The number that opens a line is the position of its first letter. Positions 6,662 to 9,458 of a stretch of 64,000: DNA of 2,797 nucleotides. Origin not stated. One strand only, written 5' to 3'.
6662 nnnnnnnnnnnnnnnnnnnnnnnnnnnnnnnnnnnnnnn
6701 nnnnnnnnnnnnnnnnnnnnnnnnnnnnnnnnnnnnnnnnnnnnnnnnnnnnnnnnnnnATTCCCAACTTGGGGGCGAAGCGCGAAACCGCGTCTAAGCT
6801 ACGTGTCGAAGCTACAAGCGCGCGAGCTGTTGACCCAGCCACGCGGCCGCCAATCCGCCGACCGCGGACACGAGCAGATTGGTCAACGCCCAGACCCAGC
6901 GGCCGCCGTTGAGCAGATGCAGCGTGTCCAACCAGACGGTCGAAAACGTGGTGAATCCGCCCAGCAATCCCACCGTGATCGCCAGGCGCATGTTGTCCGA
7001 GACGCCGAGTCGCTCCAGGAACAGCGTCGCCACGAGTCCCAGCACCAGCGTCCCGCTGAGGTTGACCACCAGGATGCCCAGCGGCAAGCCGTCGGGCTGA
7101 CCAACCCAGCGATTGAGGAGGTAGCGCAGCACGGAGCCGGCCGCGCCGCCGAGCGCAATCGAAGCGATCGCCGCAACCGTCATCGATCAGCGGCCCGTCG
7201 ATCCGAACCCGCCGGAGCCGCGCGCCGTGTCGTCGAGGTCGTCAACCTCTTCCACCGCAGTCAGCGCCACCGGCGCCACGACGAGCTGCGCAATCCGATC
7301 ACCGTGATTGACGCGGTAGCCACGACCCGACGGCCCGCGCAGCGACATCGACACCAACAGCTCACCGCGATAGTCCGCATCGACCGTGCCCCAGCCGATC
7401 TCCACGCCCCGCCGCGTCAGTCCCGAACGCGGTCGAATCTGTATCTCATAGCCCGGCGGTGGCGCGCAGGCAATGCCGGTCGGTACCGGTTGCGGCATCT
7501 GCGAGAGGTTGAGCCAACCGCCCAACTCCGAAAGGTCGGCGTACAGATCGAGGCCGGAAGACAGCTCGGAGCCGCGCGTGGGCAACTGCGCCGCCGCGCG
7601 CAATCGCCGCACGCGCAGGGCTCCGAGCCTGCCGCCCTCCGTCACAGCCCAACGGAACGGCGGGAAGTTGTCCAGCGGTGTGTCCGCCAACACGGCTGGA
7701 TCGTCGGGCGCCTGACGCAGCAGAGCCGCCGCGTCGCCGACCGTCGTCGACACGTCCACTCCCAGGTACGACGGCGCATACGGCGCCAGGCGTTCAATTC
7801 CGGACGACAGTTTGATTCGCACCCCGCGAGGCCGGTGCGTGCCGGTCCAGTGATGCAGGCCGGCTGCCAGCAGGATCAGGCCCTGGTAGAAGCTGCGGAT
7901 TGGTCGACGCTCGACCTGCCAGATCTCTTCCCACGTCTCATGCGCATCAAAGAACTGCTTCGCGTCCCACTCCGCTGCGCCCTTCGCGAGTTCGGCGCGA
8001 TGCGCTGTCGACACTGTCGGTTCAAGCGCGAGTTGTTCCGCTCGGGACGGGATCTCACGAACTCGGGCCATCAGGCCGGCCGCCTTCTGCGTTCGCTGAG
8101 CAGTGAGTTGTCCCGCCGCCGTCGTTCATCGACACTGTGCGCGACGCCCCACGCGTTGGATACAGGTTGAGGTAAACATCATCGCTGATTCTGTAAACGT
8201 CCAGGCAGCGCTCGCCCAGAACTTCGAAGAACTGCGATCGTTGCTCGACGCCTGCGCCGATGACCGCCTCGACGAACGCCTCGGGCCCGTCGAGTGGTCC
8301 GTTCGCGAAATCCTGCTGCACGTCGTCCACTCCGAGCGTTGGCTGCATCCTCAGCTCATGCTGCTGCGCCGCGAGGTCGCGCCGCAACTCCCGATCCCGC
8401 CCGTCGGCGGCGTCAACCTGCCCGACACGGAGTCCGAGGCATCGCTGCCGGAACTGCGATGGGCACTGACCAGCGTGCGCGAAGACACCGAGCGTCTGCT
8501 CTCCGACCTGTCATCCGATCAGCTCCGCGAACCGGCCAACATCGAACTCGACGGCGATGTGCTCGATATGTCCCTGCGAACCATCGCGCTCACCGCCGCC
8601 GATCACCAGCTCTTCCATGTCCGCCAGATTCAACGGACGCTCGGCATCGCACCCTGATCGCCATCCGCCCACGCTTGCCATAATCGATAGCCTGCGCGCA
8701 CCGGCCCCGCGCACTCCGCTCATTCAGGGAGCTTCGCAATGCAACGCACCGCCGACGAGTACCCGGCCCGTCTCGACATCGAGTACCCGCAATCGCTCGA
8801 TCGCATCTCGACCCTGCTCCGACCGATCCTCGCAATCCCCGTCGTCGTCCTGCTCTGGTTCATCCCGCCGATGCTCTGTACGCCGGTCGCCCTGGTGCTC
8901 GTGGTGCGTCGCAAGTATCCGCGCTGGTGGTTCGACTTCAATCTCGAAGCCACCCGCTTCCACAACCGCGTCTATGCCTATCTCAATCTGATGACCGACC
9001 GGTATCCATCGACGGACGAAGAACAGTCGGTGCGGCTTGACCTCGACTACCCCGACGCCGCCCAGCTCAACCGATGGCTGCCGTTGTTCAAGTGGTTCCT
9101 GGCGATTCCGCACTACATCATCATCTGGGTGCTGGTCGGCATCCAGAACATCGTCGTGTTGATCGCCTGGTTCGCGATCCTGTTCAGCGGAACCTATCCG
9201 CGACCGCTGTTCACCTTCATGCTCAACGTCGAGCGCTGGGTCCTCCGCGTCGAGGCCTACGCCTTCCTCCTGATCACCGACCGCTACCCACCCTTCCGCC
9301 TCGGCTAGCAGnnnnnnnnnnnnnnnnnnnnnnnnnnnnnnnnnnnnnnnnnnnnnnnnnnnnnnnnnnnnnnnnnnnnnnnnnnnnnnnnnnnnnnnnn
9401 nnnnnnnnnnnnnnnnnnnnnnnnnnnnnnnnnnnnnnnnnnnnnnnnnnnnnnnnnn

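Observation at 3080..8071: Fluoride exporter crcB co-transcribed with a DUF309-dUTPase fusion, near a CBS-ClC channel; no fluoride riboswitch detectable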

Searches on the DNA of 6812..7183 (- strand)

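Call 37: search_rna_families(sources=[L057, L059, L062, L063, L067, L070, L073, L074, L075, L076, L077, L078, L079, L080, L081, L084, L085, L090, L093, L095], threshold=gathering)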
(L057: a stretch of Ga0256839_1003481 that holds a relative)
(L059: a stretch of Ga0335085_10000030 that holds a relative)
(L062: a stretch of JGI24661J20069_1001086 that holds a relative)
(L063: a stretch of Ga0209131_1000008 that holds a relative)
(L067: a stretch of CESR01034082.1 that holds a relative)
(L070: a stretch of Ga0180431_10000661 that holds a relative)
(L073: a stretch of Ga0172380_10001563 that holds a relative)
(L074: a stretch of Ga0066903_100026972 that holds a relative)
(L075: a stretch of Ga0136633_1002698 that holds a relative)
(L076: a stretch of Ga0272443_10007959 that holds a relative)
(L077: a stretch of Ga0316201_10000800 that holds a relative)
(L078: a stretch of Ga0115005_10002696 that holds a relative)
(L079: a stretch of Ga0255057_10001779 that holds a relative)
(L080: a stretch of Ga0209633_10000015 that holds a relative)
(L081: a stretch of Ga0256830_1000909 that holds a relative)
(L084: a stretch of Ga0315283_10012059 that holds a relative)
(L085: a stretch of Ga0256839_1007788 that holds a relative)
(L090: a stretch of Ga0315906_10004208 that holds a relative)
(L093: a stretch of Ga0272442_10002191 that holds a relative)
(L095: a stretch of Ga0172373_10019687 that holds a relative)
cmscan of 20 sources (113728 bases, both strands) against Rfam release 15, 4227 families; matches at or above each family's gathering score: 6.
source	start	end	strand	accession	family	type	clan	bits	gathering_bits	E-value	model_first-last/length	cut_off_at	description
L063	4663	4736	+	RF00005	tRNA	Gene; tRNA;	CL00001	73.1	29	7.6e-14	1-71/71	no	tRNA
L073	2441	2512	+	RF00005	tRNA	Gene; tRNA;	CL00001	62.6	29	6e-11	1-71/71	no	tRNA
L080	5832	5918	+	RF00005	tRNA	Gene; tRNA;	CL00001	61.6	29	1.1e-10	1-71/71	no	tRNA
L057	6101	6187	+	RF00005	tRNA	Gene; tRNA;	CL00001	58.9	29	6.4e-10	1-71/71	no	tRNA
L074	2919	2980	+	RF01734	Fluoride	Cis-reg; riboswitch;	-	56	34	1.4e-12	1-64/64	no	Fluoride riboswitch aptamer (crcB RNA motif)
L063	2796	2843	+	RF01687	Acido-Lenti-1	Gene; sRNA;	-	39.4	37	3.5e-05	1-46/46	no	Acido-Lenti-1 RNA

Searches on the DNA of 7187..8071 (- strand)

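Call 22: search_rna_families(sources=[L001, L003, L004, L006, L008, L005, L031, L039, L043, L045], threshold=gathering)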
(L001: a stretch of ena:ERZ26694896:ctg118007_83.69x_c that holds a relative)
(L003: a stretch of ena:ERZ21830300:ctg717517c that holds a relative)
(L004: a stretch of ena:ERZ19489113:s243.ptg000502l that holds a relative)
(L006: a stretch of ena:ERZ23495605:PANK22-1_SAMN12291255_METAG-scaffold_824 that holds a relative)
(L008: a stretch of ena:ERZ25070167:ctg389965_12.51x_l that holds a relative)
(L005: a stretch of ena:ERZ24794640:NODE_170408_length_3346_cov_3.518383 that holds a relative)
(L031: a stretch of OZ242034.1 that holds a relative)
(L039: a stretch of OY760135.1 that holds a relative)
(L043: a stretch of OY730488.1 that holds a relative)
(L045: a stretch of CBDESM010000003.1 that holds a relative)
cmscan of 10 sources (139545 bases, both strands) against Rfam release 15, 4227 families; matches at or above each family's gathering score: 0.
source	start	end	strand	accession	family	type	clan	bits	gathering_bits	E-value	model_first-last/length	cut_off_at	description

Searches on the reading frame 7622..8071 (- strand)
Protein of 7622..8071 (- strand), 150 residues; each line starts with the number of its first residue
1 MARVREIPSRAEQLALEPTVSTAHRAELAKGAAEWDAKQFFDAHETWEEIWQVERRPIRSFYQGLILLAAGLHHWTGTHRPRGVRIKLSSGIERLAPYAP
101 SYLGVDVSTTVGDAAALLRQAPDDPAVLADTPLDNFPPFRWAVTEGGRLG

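Call 19: search_solved_structures(query=window:7622-8071:-, max_evalue=10, show_alignments=3)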
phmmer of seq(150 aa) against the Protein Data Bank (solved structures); distinct sequences matched with E-value up to 10: 5.
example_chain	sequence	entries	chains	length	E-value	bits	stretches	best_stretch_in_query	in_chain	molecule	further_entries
2cwy_A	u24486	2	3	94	0.0013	22.3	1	34-84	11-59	hypothetical protein TTHA0068 | conserved hypothetical protein, TTHA0068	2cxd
9ugr_A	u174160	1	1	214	0.021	18.3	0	46-88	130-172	Syn-F4-Link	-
2ijq_A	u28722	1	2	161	0.072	16.6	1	27-114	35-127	Hypothetical protein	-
3on7_A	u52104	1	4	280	0.094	16.2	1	25-95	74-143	Oxidoreductase, iron/ascorbate family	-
2p58_B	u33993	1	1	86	0.82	13.1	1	106-131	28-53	Putative type III secretion protein YscF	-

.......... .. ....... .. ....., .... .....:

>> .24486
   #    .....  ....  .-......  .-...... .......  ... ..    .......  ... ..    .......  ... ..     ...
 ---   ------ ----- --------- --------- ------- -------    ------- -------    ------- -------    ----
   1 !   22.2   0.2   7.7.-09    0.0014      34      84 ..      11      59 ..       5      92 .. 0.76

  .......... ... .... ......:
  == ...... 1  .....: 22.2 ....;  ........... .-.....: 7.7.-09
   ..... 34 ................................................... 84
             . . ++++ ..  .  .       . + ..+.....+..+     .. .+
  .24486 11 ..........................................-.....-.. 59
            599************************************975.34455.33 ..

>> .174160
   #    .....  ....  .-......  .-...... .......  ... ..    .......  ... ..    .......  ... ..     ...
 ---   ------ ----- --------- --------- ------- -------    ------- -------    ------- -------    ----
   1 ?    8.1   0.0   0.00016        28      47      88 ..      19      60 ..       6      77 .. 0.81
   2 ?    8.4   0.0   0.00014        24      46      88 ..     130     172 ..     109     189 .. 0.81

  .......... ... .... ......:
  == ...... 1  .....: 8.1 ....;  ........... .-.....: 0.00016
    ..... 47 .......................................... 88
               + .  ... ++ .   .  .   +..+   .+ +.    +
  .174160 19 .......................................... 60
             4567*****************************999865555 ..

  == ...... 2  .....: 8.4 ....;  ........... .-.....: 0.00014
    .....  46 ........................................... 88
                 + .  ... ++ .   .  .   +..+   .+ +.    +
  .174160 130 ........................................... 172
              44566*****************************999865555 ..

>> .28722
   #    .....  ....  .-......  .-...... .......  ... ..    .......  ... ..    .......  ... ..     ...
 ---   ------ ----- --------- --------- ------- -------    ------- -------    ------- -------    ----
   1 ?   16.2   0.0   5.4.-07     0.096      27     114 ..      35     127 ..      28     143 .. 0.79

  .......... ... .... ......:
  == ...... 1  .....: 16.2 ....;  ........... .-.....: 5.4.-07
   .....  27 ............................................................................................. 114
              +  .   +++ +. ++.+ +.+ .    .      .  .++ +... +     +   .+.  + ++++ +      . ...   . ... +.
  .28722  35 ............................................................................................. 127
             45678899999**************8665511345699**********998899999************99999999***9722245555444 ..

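Call 29: search_protein_representatives(protein=window:7622-8071:-)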
Query: 150 residues. Proteins with E-value up to 0.001 (for the whole library): 2107; up to 1e-10: 174; up to 1e-30: 5. The best 150 are listed.
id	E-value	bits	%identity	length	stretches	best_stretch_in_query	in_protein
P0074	3.4e-66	238.5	86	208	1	1-125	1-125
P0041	8.0e-61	221.0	70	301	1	1-147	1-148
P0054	1.5e-54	200.6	67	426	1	1-142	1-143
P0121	1.8e-49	184.1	82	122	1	1-102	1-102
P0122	7.2e-40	153.0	52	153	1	1-142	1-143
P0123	2.4e-19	86.4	36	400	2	27-121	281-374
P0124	2.1e-17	80.0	39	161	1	15-116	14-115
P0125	2.8e-17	79.6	40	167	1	27-139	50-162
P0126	3.3e-17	79.4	38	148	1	20-138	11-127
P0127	3.4e-17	79.3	42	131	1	28-119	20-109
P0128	1.3e-16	77.4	42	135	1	26-125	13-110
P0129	2.3e-16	76.7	44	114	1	28-124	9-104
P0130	3.3e-16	76.2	33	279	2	15-115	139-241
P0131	1.0e-15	74.6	34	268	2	23-100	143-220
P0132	1.7e-15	73.9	36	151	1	28-149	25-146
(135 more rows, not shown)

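Call 31: search_protein_families(library=pfam, alignment_id=A1, max_evalue=0.001)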
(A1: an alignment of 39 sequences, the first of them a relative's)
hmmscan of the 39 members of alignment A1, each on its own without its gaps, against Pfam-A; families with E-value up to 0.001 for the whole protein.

A. member 1, P0123 (400 aa): 1 family
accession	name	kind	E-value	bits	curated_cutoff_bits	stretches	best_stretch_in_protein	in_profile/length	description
PF03745.19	DUF309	-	2e-29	101.5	27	2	159-212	4-57/59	Domain of unknown function (DUF309)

B. families by the number of members that match (of 39 scanned): 13 families
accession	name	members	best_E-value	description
PF03745.19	DUF309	39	1.9e-36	Domain of unknown function (DUF309)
PF12697.13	Abhydrolase_6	3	8.2e-29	Alpha/beta hydrolase family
PF00561.26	Abhydrolase_1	3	4e-23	alpha/beta hydrolase fold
PF12146.15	Hydrolase_4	3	1.8e-13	Serine aminopeptidase, S33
PF07719.23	TPR_2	2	3.5e-06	Tetratricopeptide repeat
PF01261.30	AP_endonuc_2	1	4.5e-29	Xylose isomerase-like TIM barrel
PF17775.7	YchJ_M-like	1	2.7e-11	YchJ, middle NTF2-like domain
PF02597.26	ThiS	1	4.3e-06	ThiS family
PF22205.1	Csm6_6H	1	1.4e-05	Csm6 6H domain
PF08386.16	Abhydrolase_4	1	0.00017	TAP-like protein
PF02810.21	SEC-C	1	0.00036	SEC-C motif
PF00756.26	Esterase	1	0.00044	Putative esterase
PF20308.4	TPR-S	1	0.00045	Tetratricopeptide Repeats-Sensor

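Call 32: find_encoding_contigs(protein=P0122, flank=5000, max_places=3)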
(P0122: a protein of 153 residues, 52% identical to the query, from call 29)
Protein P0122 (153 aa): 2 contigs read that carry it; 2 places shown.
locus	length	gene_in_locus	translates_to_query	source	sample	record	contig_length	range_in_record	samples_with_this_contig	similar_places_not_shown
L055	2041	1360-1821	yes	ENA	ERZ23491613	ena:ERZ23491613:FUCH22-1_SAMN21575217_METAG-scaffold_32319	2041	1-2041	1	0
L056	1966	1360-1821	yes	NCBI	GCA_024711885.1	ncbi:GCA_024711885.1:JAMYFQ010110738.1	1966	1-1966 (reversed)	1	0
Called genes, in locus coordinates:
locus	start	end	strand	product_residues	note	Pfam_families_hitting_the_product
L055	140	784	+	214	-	PF12697:Abhydrolase_6 (weak), PF12146:Hydrolase_4 (faint)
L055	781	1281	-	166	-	PF12867:DinB_2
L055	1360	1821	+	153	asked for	PF22205:Csm6_6H (weak), PF03745:DUF309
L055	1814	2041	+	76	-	?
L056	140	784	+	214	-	PF12697:Abhydrolase_6 (weak), PF12146:Hydrolase_4 (faint)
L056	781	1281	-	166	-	PF12867:DinB_2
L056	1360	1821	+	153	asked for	PF22205:Csm6_6H (weak), PF03745:DUF309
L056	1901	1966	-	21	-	?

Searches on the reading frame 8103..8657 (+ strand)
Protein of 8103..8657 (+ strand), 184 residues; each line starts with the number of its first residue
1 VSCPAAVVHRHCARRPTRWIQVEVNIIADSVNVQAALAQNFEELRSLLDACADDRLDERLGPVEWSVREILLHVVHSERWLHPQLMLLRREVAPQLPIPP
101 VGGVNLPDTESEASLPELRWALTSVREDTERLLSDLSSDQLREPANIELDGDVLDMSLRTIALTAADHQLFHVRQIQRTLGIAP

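Call 4: search_protein_families(library=pfam, proteins=[window:8103-8657:+], max_evalue=0.01)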
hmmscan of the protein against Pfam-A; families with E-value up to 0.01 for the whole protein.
window:8103-8657:+ (184 aa): 5 families
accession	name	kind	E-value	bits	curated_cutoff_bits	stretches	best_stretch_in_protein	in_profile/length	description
PF12867.12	DinB_2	-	2.5e-11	44.6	24.8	1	37-176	2-128/128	DinB superfamily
PF11716.13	MDMPI_N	-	0.0019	19.3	24.2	1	38-137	2-101/140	Mycothiol maleylpyruvate isomerase N-terminal domain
PF04978.18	MST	-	0.0046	17.9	27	0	34-168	3-132/149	Mycothiol-S-transferase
PF05524.18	PEP-utilisers_N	-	0.0059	17.2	24.4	0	17-59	79-121/121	PEP-utilising enzyme, N-terminal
PF05163.17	DinB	-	0.0079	16.6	23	0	42-175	17-137/165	DinB family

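Call 53: search_protein_families(library=ncbifam, proteins=[window:8103-8657:+], max_evalue=0.001)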
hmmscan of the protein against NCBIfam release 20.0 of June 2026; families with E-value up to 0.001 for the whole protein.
window:8103-8657:+ (184 aa): 0 families

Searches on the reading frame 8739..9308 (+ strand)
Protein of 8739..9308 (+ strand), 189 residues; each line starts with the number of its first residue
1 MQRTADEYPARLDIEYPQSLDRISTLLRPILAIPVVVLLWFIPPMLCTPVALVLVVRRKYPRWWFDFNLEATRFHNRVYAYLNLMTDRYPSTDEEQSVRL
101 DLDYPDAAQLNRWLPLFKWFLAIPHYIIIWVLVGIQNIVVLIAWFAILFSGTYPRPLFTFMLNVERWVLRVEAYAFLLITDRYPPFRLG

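Call 4: search_protein_families(library=pfam, proteins=[window:8739-9308:+], max_evalue=0.01)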
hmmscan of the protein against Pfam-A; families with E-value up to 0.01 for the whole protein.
window:8739-9308:+ (189 aa): 1 family
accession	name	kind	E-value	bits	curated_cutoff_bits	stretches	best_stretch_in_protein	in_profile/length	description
PF14333.11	DUF4389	-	1.5e-12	47.7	25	1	116-186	5-74/76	Domain of unknown function (DUF4389)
